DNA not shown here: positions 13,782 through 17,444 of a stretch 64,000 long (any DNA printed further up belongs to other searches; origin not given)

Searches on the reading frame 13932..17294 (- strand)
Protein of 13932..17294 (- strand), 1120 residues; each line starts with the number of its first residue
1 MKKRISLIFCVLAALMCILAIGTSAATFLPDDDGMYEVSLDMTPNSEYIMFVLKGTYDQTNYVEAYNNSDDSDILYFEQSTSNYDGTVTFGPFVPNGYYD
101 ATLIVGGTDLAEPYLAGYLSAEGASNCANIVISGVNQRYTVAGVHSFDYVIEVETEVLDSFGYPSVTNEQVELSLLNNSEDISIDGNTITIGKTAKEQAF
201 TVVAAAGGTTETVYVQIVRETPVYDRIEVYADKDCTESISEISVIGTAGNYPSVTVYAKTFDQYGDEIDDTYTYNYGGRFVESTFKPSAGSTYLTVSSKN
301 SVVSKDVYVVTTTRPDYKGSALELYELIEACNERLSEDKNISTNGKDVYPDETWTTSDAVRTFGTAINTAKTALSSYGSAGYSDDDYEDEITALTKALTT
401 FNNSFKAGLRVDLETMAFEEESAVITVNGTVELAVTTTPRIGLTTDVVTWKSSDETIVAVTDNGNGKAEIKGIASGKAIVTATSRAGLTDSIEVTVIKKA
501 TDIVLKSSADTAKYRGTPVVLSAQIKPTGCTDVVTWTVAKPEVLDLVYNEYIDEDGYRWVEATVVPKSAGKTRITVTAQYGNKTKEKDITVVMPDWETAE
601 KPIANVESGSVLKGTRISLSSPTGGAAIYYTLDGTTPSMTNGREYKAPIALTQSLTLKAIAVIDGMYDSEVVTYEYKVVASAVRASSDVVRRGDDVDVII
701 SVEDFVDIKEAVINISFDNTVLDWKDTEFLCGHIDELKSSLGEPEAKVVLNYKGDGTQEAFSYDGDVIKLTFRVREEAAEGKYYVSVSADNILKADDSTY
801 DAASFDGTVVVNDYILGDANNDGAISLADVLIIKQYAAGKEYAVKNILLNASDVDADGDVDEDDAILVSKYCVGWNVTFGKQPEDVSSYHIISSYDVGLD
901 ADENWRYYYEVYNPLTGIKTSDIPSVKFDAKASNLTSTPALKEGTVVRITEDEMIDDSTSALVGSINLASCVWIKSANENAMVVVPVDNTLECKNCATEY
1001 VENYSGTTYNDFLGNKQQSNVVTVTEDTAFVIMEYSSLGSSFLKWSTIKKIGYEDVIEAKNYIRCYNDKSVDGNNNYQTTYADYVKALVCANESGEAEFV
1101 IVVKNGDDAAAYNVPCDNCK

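Call 75: search_protein_families(library=pfam, proteins=[window:13932-17294:-], max_evalue=0.00001)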
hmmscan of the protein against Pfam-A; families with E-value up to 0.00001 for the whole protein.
window:13932-17294:- (1120 aa): 3 families
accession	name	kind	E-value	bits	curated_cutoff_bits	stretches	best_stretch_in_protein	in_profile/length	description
PF13290.12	CHB_HEX_C_1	-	1.5e-15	57.3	22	1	607-673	2-67/67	Chitobiase/beta-hexosaminidase C-terminal domain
PF13287.12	Fn3_assoc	-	2.5e-15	56.8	23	1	617-676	1-59/59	Fn3 associated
PF00404.24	Dockerin_1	-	2.6e-08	34.3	22.9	1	816-871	1-55/57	Dockerin type I domain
